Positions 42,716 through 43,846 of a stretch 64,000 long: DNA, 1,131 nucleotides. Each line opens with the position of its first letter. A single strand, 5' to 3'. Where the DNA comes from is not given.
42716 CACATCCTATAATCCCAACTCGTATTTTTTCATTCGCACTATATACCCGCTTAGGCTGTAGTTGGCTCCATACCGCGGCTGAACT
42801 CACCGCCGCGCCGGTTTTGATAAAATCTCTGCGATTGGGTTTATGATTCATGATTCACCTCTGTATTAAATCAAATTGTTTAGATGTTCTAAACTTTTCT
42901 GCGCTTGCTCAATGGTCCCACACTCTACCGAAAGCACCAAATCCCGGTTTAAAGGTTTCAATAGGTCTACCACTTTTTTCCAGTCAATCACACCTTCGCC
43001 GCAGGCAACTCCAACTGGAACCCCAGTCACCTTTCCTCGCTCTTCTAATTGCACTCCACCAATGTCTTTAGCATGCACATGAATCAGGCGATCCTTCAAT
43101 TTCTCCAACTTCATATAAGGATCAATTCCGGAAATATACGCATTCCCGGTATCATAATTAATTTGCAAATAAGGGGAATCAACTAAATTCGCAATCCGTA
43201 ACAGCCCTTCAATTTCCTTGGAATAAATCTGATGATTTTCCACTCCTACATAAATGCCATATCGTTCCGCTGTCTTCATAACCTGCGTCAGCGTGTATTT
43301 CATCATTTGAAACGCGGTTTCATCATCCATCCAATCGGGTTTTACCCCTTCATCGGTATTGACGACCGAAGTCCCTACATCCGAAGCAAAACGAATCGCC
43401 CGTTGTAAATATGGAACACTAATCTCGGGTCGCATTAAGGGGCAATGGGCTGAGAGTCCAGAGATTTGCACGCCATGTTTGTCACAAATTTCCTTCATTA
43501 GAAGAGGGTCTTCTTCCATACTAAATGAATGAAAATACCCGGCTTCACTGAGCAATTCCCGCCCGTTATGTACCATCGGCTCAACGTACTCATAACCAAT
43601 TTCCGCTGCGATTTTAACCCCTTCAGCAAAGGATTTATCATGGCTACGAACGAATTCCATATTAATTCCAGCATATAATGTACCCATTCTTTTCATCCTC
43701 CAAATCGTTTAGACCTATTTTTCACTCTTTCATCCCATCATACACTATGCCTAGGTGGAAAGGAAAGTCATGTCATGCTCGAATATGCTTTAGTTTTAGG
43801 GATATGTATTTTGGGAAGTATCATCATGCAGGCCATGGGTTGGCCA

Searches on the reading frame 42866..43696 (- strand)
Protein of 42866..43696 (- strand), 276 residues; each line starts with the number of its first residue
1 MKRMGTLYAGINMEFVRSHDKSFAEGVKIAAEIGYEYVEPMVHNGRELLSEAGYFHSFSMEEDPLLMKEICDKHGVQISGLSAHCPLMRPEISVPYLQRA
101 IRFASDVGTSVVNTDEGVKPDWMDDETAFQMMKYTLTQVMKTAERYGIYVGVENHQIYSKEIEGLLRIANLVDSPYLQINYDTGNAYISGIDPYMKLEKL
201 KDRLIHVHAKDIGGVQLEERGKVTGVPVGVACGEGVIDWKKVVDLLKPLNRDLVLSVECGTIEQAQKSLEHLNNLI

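Call 113: search_protein_families(library=pfam, proteins=[window:42866-43696:-], max_evalue=0.00001)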
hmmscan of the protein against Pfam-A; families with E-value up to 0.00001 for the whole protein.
window:42866-43696:- (276 aa): 1 family
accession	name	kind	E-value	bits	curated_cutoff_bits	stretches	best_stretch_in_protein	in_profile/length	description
PF01261.30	AP_endonuc_2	-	2.5e-32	113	31.1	1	28-274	2-248/249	Xylose isomerase-like TIM barrel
